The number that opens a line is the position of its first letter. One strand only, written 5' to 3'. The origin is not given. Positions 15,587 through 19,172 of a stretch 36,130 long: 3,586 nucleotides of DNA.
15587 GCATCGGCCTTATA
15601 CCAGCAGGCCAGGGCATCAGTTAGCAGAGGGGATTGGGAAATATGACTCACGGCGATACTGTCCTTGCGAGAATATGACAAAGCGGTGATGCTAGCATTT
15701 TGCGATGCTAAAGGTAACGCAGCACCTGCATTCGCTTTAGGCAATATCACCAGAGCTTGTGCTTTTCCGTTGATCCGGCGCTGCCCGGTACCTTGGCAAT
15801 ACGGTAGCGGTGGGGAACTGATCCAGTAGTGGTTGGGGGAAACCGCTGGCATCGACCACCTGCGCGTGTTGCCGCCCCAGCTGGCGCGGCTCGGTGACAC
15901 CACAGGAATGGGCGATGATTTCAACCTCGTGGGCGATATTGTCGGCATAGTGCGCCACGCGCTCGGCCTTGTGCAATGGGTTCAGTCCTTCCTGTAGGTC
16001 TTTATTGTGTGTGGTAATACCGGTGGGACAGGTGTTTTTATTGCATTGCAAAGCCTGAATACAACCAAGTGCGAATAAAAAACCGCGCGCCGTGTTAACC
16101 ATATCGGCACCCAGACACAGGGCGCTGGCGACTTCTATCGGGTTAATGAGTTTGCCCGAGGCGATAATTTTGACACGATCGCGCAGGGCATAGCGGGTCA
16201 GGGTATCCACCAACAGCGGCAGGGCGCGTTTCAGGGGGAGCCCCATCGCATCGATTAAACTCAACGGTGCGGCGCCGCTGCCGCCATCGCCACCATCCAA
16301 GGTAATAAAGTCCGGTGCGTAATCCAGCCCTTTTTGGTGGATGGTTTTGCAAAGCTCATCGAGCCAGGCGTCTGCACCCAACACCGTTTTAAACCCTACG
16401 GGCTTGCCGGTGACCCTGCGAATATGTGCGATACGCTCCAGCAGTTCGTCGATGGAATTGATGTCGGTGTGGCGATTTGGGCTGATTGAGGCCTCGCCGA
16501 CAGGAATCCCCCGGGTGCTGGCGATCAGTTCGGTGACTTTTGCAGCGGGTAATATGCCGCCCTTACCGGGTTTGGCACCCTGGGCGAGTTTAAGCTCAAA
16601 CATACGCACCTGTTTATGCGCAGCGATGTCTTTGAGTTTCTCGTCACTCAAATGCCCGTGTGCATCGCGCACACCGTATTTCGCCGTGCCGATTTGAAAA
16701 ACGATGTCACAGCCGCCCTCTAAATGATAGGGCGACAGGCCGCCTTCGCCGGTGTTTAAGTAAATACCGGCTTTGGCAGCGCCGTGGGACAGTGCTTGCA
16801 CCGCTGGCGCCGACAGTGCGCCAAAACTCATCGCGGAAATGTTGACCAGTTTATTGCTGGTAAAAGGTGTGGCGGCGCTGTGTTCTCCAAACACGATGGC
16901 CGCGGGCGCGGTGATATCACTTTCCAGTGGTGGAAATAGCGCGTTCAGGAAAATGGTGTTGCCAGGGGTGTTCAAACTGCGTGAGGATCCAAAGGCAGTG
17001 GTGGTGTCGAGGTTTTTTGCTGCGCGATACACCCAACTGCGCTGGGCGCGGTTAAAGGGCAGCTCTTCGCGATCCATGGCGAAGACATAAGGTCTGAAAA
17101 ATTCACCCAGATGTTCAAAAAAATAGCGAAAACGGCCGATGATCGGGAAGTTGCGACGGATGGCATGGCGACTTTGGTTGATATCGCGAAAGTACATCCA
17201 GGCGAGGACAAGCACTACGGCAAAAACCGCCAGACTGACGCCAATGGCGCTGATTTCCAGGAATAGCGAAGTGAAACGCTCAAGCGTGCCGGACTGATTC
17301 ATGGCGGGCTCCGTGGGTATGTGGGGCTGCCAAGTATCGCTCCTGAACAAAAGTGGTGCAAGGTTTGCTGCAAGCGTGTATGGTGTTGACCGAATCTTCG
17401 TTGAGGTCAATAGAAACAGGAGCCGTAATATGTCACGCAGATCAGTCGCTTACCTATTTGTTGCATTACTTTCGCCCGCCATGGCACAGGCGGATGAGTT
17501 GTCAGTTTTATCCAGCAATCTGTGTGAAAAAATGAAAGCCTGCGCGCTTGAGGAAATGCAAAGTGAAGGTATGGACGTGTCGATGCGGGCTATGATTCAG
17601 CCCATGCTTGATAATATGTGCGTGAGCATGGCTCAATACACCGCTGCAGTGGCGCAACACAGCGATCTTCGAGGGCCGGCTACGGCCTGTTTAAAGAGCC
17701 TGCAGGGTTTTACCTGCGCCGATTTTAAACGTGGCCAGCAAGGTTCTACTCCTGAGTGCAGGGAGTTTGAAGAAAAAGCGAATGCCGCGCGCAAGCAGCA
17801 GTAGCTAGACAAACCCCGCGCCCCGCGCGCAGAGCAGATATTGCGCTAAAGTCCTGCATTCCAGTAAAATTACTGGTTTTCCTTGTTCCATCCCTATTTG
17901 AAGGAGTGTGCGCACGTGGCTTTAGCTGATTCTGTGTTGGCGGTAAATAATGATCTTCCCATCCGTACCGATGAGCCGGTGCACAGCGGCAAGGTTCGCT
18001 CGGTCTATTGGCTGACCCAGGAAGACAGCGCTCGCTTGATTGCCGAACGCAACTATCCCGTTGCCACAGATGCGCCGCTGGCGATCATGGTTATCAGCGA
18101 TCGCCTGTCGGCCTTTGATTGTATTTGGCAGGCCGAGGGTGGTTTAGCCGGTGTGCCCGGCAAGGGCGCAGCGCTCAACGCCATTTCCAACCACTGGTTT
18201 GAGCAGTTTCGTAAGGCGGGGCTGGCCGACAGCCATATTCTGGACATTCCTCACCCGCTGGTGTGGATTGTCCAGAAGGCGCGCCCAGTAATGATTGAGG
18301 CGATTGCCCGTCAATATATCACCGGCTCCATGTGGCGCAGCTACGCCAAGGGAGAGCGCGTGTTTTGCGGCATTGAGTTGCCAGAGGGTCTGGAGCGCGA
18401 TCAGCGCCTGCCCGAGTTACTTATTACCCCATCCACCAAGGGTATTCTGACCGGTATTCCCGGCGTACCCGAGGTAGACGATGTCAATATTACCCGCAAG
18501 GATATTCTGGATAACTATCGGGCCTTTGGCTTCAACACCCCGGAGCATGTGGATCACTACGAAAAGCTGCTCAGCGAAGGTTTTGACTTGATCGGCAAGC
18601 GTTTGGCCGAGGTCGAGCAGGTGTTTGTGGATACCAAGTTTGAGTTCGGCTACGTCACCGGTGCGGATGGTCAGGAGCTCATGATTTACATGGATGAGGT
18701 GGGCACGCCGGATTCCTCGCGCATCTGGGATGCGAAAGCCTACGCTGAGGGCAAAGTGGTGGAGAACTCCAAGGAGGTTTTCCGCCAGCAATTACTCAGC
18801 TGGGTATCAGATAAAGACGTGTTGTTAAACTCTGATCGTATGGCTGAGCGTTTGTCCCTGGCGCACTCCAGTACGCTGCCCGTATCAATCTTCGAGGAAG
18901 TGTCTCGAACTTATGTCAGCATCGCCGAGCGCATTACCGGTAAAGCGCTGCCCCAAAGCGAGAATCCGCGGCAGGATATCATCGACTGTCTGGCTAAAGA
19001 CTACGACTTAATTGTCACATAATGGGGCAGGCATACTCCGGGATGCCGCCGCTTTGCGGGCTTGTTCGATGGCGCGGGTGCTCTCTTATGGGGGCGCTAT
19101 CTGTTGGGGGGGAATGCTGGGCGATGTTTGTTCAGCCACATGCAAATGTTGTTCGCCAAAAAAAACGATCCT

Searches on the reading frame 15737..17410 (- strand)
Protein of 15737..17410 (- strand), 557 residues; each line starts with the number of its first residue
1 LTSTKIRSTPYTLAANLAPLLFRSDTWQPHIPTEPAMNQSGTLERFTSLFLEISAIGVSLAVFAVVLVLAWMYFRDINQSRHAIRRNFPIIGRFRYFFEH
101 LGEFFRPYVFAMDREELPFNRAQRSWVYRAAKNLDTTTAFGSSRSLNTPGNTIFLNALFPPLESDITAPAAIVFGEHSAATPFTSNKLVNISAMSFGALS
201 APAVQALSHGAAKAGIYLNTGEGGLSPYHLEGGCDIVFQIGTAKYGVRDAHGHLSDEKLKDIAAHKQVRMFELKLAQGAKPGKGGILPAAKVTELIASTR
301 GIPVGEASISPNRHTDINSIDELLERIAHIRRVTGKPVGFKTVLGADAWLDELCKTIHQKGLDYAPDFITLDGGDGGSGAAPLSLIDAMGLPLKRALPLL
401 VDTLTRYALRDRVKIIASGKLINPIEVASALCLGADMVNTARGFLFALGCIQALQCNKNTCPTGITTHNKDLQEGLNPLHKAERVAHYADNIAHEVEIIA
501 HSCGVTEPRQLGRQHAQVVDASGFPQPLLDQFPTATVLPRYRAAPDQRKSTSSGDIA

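Call 77: search_protein_families(library=pfam, proteins=[window:15737-17410:-], max_evalue=0.00001)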
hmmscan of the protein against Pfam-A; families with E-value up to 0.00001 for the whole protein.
window:15737-17410:- (557 aa): 1 family
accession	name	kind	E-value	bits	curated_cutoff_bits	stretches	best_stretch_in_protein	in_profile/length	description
PF01645.23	Glu_synthase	-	2.5e-85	287.3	20.4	1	174-505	54-368/369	Conserved region in glutamate synthase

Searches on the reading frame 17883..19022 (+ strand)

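Call 77: search_protein_families(library=pfam, proteins=[window:17883-19022:+], max_evalue=0.00001)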
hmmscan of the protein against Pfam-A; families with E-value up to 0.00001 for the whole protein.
window:17883-19022:+ (379 aa): 1 family
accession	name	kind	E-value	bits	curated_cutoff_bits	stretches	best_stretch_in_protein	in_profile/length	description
PF01259.24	SAICAR_synt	-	1e-37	130.6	20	1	63-306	15-221/233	SAICAR synthetase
